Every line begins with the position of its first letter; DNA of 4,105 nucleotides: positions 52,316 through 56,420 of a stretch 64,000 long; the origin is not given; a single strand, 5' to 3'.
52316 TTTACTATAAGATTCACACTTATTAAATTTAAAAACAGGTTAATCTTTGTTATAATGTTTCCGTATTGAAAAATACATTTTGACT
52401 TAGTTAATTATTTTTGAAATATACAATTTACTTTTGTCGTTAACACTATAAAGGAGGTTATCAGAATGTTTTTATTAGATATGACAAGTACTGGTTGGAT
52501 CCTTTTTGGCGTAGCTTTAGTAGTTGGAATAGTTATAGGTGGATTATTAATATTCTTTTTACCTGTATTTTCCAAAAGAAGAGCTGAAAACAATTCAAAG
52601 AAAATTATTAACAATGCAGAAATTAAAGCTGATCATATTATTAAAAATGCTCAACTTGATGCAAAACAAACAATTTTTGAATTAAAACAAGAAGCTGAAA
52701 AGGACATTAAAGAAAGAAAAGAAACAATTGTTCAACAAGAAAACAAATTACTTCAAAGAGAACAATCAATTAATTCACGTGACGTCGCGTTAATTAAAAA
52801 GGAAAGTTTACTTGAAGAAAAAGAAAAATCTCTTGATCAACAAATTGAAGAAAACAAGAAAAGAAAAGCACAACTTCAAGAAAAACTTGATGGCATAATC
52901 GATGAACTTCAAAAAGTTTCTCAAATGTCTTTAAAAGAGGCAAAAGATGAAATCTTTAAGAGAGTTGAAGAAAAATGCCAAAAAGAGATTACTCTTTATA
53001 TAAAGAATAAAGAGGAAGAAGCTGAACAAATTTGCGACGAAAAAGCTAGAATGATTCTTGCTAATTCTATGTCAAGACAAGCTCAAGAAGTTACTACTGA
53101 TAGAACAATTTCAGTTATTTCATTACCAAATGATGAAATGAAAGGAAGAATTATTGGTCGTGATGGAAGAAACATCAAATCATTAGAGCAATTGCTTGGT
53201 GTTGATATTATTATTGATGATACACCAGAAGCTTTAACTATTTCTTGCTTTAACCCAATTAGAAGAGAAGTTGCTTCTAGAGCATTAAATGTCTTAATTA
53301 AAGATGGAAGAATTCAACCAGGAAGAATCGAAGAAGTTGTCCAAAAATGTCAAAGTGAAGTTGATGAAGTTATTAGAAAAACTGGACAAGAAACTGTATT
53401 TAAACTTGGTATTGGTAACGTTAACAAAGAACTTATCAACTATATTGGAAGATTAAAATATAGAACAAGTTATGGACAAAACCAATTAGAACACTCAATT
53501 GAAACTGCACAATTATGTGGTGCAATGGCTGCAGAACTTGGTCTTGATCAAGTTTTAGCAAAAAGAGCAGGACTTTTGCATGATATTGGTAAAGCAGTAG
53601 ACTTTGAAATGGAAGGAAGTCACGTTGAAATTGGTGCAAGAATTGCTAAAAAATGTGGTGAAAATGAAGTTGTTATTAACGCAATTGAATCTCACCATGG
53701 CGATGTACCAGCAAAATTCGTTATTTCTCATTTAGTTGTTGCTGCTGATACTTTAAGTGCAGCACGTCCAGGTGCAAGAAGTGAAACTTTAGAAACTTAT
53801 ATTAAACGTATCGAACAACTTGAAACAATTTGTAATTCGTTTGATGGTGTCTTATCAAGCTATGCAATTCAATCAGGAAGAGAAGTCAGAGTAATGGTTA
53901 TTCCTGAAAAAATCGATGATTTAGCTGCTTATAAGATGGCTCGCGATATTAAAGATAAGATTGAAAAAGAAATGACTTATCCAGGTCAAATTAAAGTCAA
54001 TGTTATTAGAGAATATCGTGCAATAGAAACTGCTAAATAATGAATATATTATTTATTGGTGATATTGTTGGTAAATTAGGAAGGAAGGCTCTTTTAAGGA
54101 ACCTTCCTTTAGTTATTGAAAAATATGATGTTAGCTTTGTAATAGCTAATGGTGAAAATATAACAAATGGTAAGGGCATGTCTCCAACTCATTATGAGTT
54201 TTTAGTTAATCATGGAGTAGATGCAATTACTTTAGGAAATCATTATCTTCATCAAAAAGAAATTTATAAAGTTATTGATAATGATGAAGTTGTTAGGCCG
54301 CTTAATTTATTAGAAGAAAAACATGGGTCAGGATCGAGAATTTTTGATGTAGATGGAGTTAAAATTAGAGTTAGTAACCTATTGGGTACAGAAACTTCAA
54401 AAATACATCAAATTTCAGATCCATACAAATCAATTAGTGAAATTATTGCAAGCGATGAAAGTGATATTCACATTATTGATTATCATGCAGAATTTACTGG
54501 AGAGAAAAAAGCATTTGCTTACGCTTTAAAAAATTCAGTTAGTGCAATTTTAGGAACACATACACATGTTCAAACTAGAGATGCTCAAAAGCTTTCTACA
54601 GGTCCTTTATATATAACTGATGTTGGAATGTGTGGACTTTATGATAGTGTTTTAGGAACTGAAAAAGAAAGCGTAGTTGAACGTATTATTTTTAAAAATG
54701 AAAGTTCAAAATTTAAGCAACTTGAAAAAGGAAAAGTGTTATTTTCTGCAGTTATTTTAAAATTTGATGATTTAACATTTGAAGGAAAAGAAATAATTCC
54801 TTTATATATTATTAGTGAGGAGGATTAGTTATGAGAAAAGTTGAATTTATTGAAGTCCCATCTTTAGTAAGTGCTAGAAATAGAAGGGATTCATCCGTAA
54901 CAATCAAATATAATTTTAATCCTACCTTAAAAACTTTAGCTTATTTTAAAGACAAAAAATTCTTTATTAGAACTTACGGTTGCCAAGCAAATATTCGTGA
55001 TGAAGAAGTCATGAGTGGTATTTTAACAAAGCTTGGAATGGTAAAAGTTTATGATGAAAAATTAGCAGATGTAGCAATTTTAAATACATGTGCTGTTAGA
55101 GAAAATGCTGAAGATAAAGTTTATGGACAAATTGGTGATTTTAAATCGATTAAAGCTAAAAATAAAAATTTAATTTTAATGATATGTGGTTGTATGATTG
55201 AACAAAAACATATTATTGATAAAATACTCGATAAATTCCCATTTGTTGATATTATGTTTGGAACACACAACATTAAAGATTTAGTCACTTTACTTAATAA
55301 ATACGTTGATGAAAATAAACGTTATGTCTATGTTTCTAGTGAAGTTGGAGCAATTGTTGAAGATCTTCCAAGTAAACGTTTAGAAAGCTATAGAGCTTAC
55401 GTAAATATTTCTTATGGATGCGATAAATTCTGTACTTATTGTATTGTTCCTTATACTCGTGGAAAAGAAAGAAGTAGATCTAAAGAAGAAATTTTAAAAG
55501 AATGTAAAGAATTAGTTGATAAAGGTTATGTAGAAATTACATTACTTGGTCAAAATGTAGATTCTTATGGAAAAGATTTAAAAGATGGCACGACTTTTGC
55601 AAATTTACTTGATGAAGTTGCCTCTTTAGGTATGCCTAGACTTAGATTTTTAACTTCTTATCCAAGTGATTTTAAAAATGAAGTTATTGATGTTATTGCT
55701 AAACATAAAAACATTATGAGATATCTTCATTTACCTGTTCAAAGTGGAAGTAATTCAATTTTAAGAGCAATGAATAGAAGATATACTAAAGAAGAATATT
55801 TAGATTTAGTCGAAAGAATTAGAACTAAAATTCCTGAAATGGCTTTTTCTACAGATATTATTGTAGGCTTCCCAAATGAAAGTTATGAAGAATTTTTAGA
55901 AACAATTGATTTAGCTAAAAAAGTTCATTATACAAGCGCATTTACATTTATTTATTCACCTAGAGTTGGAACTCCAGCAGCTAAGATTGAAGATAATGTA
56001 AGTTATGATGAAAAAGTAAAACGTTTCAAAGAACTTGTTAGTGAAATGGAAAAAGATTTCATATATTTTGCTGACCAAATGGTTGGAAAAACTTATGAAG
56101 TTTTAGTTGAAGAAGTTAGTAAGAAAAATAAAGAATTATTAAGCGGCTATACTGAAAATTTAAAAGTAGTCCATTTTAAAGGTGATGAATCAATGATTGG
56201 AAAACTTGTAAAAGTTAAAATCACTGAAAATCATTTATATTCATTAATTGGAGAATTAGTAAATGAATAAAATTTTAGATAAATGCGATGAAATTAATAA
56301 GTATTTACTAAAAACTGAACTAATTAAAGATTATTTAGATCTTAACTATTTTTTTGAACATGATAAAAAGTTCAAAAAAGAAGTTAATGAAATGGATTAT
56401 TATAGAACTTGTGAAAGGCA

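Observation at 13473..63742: Dispersed DNA-level motif (core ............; extended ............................) in intergenic and coding DNA, both orientations, all three frames: candidate uptake-signal-like or otherwise undescribed genome-wide signal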

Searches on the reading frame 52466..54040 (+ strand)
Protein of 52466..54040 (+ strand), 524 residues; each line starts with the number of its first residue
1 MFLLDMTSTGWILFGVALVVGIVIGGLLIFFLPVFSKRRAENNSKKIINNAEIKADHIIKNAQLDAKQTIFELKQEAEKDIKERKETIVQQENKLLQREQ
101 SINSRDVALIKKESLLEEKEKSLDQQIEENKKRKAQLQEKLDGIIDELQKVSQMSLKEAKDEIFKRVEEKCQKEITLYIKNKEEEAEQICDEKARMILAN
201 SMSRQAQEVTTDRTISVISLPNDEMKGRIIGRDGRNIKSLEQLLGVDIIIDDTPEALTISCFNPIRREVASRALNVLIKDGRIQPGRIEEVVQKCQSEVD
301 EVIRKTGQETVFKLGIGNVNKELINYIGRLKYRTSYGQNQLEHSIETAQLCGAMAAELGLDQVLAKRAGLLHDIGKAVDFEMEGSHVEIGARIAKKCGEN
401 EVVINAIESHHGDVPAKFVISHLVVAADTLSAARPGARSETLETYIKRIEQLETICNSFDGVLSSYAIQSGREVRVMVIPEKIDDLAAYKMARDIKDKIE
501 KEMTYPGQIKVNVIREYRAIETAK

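Call 25: search_protein_families(library=pfam, proteins=[window:52466-54040:+])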
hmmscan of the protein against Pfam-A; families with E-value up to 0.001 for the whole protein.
window:52466-54040:+ (524 aa): 6 families
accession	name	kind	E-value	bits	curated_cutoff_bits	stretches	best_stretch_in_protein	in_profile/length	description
PF12072.13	RNase_Y_N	-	6.3e-36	124.1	32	1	11-208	3-200/201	RNase Y N-terminal region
PF01966.28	HD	-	2.1e-18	67.1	22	1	341-432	2-115/116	HD domain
PF00013.35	KH_1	-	6.8e-08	32.6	21.5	1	218-273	4-63/66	KH domain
PF08668.18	HDOD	-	5e-05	23.3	22.9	1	339-397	94-153/196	HDOD domain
PF13083.13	KH_KhpA-B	-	5.9e-05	23.3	32.1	1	194-244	8-58/73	KhpA/KhpB, KH domain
PF16554.10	OAM_dimer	-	0.00097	20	25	0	28-83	16-71/78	Dimerisation domain of d-ornithine 4,5-aminomutase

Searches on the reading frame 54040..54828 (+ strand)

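Call 25: search_protein_families(library=pfam, proteins=[window:54040-54828:+])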
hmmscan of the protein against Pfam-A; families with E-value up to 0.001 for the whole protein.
window:54040-54828:+ (262 aa): 2 families
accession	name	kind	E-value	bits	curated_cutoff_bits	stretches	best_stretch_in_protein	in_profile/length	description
PF13277.11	YmdB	-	5.7e-79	265.4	27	1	4-252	1-250/253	YmdB-like protein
PF00149.33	Metallophos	-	7.1e-10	40.1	21.5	1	1-177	1-190/191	Calcineurin-like phosphoesterase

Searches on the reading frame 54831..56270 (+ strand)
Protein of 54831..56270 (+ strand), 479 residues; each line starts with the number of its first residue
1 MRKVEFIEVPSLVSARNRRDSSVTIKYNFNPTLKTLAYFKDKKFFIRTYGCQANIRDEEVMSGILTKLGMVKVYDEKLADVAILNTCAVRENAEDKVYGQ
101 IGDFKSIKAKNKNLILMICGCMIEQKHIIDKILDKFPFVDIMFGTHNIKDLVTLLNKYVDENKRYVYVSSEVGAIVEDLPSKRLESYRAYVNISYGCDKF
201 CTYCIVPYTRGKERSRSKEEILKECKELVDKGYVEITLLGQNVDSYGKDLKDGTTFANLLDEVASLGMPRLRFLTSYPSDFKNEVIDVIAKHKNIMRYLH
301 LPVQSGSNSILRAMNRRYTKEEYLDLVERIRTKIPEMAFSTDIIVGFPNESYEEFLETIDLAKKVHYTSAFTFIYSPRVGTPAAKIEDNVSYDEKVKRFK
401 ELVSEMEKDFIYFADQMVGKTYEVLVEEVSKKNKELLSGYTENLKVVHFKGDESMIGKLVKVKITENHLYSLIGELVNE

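Call 25: search_protein_families(library=pfam, proteins=[window:54831-56270:+])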
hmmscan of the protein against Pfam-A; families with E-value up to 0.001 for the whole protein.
window:54831-56270:+ (479 aa): 4 families
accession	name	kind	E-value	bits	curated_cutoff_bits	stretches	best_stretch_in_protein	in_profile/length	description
PF04055.27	Radical_SAM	-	2.5e-30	106.3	29.5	1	191-362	1-166/166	Radical SAM superfamily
PF00919.26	UPF0004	-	6.7e-27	93.8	27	1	43-144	1-98/98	Uncharacterized protein family UPF0004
PF01938.26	TRAM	-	9.5e-15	54.6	21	1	416-477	2-61/61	TRAM domain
PF18693.7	TRAM_2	-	1.6e-05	25.4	27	1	418-477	1-63/63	TRAM domain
